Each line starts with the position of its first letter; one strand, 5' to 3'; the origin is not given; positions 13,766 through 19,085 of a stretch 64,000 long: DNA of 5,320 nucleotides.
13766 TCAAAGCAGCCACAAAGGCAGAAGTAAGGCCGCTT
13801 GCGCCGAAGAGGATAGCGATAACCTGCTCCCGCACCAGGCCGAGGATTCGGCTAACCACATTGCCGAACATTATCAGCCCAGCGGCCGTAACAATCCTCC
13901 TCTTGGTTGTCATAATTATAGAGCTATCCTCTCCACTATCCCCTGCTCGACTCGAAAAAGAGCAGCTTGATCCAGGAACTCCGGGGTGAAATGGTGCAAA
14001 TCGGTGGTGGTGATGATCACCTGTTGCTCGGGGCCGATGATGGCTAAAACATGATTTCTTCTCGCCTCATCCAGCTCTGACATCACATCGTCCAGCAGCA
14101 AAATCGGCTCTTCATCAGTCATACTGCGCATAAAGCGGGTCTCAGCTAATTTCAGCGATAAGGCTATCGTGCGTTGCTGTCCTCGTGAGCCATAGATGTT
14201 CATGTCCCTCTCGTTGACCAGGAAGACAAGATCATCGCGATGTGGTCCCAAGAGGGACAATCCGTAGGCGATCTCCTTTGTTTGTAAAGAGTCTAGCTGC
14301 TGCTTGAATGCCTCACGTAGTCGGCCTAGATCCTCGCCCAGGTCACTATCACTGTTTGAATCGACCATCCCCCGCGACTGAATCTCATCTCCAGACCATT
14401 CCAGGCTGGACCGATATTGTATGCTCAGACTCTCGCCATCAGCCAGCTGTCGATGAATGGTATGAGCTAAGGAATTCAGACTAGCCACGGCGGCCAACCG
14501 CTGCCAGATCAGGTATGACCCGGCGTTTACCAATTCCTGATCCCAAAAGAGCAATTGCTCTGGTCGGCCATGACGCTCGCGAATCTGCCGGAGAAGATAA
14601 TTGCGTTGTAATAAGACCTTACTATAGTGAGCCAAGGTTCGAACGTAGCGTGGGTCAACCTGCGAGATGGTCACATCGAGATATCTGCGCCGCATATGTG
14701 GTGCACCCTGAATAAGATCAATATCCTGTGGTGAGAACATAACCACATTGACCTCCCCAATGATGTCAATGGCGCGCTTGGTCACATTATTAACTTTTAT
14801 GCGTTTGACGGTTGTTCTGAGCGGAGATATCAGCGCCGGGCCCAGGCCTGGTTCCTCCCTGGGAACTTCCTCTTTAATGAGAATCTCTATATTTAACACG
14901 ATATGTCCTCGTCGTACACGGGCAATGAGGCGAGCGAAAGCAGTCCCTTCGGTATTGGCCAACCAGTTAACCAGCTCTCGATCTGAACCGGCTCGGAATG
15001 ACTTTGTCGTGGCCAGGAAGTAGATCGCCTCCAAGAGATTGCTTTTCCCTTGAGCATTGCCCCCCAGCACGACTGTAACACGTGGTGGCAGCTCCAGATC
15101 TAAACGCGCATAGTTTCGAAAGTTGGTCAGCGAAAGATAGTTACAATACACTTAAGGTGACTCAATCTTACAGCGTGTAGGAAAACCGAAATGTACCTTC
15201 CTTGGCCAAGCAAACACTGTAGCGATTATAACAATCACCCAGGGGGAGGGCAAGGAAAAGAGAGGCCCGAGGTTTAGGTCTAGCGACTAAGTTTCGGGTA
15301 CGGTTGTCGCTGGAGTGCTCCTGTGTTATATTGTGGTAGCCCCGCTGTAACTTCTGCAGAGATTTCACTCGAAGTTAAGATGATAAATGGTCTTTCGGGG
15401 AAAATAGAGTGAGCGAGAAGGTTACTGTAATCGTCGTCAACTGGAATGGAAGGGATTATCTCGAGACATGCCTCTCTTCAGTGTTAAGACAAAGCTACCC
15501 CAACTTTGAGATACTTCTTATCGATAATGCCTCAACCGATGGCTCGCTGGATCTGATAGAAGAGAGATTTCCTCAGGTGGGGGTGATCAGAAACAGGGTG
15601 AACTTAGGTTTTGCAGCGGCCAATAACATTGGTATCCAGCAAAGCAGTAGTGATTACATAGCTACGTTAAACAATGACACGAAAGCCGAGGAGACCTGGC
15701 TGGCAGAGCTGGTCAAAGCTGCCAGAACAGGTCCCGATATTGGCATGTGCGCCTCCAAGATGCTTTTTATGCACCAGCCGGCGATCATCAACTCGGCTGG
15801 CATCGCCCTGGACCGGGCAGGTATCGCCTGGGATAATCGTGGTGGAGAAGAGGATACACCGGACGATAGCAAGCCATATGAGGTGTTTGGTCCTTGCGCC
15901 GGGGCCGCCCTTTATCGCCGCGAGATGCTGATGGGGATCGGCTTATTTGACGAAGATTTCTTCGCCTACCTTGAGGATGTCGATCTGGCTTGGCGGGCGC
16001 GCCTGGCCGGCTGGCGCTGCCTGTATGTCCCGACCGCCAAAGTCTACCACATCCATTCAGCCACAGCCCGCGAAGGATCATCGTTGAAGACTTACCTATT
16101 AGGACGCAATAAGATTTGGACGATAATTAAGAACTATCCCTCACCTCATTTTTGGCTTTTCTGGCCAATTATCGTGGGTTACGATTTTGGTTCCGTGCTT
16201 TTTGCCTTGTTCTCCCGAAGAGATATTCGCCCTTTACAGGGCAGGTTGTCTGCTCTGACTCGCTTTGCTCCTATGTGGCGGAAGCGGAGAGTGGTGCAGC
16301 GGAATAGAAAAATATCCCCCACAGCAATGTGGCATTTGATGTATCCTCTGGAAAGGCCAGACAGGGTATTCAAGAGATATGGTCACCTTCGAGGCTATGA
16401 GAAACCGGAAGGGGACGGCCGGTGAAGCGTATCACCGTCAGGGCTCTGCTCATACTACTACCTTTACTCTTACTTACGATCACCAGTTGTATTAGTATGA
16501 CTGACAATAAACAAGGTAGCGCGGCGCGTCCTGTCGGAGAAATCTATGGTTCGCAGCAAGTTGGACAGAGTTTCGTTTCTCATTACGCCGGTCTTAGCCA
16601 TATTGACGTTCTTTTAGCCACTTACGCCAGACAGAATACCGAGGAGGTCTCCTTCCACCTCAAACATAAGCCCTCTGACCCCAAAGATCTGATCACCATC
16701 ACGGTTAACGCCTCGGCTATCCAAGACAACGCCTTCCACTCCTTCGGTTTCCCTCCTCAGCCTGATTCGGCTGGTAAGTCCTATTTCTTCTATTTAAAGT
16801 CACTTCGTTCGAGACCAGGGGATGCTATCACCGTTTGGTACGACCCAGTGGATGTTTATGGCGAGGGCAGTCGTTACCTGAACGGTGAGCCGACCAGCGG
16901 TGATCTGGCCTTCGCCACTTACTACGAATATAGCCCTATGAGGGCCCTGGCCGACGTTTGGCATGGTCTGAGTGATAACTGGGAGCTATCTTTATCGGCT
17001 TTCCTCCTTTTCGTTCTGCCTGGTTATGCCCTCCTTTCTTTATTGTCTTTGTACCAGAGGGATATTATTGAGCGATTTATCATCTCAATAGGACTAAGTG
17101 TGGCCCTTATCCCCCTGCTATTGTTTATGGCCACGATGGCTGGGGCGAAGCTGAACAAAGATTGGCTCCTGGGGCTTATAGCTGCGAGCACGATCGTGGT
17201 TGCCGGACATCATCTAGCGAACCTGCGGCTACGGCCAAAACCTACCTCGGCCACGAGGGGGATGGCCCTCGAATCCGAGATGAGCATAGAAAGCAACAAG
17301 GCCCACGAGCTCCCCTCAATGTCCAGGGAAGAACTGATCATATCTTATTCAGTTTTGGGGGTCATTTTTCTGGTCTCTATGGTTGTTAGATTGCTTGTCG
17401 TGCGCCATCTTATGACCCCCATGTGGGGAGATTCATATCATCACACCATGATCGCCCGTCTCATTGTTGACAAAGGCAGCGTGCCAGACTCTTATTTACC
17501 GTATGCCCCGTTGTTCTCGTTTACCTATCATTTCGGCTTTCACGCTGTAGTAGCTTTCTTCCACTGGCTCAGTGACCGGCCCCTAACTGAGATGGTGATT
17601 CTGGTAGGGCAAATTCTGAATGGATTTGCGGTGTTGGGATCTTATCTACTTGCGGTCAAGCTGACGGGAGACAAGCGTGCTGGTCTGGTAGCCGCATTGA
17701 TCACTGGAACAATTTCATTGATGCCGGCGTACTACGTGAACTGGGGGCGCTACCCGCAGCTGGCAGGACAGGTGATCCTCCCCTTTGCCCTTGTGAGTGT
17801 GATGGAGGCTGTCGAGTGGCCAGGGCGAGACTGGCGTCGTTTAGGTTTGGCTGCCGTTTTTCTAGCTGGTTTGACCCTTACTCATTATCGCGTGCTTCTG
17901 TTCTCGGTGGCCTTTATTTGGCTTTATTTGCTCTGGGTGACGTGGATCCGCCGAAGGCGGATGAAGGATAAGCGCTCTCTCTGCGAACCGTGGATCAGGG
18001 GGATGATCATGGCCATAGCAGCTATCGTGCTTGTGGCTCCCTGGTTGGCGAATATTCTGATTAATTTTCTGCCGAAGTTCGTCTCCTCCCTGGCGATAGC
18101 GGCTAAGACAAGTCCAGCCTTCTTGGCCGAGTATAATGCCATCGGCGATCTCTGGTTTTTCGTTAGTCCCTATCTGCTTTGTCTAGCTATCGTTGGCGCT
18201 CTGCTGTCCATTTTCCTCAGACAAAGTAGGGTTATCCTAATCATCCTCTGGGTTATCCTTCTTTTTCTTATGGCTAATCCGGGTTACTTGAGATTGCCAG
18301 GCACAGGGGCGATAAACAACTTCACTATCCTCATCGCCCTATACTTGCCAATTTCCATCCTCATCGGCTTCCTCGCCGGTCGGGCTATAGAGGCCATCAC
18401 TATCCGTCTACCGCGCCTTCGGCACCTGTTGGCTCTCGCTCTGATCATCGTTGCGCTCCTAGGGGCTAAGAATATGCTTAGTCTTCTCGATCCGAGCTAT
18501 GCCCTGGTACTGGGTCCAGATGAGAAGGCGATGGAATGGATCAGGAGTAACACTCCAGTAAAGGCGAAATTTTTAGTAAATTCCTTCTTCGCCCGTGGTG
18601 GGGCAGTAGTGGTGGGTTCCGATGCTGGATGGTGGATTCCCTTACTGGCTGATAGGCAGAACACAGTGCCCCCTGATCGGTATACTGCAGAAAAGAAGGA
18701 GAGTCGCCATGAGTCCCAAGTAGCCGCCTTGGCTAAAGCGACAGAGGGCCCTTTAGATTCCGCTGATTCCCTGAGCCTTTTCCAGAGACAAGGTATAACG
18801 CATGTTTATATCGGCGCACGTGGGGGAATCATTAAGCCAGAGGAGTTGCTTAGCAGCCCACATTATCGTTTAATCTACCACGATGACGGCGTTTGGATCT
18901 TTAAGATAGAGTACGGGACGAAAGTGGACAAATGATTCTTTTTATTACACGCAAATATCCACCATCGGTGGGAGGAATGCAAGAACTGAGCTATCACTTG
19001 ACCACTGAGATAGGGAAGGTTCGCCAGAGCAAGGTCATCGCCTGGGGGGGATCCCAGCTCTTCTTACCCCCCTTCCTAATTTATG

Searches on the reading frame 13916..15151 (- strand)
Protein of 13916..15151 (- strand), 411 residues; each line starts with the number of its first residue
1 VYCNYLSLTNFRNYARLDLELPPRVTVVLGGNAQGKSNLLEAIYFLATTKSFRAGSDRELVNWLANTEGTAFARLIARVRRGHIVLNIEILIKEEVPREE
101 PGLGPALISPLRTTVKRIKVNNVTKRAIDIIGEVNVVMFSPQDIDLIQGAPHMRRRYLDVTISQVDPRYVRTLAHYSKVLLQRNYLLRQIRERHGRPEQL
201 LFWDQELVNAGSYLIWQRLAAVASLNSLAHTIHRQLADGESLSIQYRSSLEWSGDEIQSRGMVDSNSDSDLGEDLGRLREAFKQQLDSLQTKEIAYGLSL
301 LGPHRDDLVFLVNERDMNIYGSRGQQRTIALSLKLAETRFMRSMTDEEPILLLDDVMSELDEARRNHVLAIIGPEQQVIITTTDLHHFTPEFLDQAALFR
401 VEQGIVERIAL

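Call 3: search_protein_families(library=pfam, proteins=[window:13916-15151:-], max_evalue=0.01)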
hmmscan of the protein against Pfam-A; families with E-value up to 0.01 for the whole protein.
window:13916-15151:- (411 aa): 6 families
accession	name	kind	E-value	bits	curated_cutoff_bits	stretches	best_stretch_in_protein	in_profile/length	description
PF02463.25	SMC_N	-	1e-19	71.3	40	1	5-388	4-202/220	RecF/RecN/SMC N terminal domain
PF13175.12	AAA_15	-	1.1e-08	35.6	32.1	1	1-62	1-55/374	AAA ATPase domain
PF13476.12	AAA_23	-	2.9e-07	31.8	27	1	6-59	2-55/201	AAA domain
PF13304.12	AAA_21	-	1.7e-06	28.8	27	1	25-90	1-65/304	AAA domain, putative AbiEii toxin, Type IV TA system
PF11398.14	DUF2813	-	0.0056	16.5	21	1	1-46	1-45/372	Protein of unknown function (DUF2813)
PF13555.12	AAA_29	-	0.009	16.2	27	0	6-49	4-48/61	P-loop containing region of AAA domain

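Call 4: search_protein_families(library=ncbifam, proteins=[window:13916-15151:-], max_evalue=0.001)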
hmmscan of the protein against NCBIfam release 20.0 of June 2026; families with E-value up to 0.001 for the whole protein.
window:13916-15151:- (411 aa): 8 families
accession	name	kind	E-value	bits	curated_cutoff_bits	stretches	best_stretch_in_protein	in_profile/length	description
TIGR00611.2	recf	equivalog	2.4e-94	316.3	172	1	5-383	3-339/339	DNA replication/repair protein RecF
NF010680.0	PRK14079.1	equivalog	1.1e-61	208.8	386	2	5-249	5-219/349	recombination protein F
NF002572.0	PRK02224.1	equivalog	1.8e-07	29.9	1087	1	3-45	3-45/888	DNA double-strand break repair ATPase Rad50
NF041035.1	Rad50_Halo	equivalog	5.1e-07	28.5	1000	1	3-45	3-45/883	DNA double-strand break repair ATPase Rad50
NF041760.1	PtuA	equivalog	1.1e-06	27.9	500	1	4-44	53-93/524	retron Ec78 anti-phage system effector ATPase PtuA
NF045487.1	ASRP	equivalog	4.4e-06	25.6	300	0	17-62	8-55/593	archaea-specific SMC-related protein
NF041034.1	Rad50_Sulf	equivalog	5.5e-06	24.5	1000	0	4-61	4-60/872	DNA double-strand break repair ATPase Rad50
NF002244.0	PRK01156.1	equivalog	0.00029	19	847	0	3-46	3-46/895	DNA double-strand break repair ATPase Rad50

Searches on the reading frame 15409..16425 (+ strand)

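Call 79: search_protein_families(library=pfam, proteins=[window:15409-16425:+], max_evalue=0.00001)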
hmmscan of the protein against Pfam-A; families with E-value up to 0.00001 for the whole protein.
window:15409-16425:+ (338 aa): 4 families
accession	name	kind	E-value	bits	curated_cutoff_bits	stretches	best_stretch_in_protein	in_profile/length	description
PF00535.33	Glycos_transf_2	-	7e-30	104.6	23.3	1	6-175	1-165/168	Glycosyl transferase family 2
PF13641.12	Glyco_tranf_2_3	-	4.9e-17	63.2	27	1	5-219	3-216/230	Glycosyltransferase like family 2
PF10111.15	Glyco_tranf_2_2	-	2.2e-06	27.8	27.3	0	7-217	4-219/276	Glycosyltransferase like family 2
PF13632.12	Glyco_trans_2_3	-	9.8e-06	26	27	0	84-240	2-142/198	Glycosyl transferase family group 2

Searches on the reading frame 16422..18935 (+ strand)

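Call 79: search_protein_families(library=pfam, proteins=[window:16422-18935:+], max_evalue=0.00001)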
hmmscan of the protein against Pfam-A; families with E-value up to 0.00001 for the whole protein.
window:16422-18935:+ (837 aa): 2 families
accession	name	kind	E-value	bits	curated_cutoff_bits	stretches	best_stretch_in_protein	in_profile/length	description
PF20176.3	DUF6541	-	8.9e-18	64.3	29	1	195-617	2-408/646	Family of unknown function (DUF6541)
PF07760.16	DUF1616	-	1.6e-07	31.3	31.6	1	191-339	26-182/307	Protein of unknown function (DUF1616)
